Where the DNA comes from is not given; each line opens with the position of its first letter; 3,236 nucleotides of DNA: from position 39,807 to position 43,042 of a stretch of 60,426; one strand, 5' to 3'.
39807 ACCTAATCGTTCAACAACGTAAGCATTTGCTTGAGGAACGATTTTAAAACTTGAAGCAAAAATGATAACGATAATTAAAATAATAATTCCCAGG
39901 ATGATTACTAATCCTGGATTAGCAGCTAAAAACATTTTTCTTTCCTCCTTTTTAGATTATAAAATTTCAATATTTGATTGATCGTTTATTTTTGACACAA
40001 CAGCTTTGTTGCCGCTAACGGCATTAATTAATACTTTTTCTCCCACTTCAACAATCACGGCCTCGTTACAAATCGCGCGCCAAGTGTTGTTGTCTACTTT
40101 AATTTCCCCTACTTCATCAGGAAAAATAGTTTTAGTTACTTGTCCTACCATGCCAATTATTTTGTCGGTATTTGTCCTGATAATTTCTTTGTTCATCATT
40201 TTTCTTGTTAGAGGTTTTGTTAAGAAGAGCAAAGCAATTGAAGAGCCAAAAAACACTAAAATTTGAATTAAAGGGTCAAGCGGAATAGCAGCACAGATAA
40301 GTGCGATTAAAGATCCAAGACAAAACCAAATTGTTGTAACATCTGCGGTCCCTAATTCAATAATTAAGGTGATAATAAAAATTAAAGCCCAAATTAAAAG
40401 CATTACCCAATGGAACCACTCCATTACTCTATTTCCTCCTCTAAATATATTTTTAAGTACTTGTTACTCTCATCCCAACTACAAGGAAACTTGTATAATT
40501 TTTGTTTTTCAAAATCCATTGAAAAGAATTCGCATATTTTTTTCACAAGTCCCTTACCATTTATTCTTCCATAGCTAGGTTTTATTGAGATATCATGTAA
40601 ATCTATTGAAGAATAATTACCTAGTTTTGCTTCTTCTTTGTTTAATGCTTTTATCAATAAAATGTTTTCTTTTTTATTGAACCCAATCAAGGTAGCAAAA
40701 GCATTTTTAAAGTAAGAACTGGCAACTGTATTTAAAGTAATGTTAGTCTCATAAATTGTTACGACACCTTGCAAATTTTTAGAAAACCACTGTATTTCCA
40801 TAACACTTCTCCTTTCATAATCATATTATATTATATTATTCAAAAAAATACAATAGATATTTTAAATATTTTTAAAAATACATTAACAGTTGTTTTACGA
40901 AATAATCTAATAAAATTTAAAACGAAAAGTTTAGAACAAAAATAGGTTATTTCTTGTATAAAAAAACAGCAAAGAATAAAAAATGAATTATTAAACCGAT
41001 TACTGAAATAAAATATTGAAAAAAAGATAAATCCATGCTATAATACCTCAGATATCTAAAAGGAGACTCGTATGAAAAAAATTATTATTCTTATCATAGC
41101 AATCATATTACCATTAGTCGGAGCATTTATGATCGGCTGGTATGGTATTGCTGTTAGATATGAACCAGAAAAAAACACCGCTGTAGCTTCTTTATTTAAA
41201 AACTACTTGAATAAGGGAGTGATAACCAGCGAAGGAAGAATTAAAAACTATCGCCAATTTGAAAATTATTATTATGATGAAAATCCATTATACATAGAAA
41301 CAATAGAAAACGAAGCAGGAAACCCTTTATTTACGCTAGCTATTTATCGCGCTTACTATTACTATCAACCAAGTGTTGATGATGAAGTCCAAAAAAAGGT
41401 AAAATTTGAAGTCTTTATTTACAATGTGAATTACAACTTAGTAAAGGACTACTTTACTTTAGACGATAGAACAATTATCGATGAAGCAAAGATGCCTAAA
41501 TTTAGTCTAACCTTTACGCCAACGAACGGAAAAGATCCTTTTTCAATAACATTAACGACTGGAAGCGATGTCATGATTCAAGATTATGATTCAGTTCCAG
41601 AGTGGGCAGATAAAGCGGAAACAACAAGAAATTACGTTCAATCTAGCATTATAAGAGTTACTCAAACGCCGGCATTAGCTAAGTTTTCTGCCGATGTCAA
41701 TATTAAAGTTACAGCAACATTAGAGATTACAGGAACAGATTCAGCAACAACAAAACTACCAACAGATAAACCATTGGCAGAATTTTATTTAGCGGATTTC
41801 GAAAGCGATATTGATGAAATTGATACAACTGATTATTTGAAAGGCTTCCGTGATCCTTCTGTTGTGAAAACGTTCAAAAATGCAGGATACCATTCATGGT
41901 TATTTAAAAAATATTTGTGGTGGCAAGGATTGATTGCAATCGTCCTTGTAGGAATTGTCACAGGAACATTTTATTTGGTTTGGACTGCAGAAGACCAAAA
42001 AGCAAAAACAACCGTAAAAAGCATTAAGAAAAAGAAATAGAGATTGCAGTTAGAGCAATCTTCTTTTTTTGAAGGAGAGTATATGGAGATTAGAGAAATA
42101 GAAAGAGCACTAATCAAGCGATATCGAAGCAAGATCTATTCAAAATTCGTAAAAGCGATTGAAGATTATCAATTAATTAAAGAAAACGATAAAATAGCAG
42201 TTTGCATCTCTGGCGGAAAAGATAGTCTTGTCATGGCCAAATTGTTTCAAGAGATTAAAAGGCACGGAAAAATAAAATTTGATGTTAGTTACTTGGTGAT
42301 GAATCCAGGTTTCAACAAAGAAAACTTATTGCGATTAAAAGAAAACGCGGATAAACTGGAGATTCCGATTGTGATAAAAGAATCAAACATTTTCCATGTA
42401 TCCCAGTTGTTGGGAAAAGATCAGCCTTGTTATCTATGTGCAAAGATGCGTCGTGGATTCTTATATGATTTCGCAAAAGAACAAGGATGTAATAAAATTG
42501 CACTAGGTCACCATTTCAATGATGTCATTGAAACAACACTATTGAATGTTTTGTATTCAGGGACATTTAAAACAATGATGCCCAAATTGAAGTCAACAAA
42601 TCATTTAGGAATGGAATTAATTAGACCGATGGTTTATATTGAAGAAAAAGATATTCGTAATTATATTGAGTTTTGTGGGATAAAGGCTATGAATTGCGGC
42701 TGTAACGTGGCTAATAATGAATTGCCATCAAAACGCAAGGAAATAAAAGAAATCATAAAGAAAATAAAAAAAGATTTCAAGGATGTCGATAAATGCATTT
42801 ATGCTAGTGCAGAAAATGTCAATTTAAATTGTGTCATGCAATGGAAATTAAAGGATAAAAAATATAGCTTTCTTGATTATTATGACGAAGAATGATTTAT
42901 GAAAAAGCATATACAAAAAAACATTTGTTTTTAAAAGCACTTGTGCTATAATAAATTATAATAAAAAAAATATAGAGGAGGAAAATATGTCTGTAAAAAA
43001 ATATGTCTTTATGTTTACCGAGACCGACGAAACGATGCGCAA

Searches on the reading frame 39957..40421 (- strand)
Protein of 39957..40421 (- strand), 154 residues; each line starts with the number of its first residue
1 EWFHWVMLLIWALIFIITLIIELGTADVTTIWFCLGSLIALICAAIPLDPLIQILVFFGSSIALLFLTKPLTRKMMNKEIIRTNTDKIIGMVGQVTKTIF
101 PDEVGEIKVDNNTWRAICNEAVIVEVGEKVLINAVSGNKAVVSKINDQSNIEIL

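Call 42: search_protein_families(library=pfam, proteins=[window:39957-40421:-], max_evalue=0.00001)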
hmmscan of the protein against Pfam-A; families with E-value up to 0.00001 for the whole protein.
window:39957-40421:- (154 aa): 1 family
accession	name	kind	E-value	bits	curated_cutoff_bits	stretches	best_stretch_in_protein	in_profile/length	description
PF01957.25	NfeD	-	1.1e-10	42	29.1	1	86-144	2-57/57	NfeD-like C-terminal, partner-binding domain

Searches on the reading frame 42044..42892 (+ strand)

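Call 42: search_protein_families(library=pfam, proteins=[window:42044-42892:+], max_evalue=0.00001)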
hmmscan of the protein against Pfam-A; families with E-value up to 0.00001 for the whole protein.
window:42044-42892:+ (283 aa): 1 family
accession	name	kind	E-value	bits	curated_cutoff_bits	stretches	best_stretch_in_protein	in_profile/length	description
PF01171.26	ATP_bind_3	-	2.3e-16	60.5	27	1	50-215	1-163/182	PP-loop family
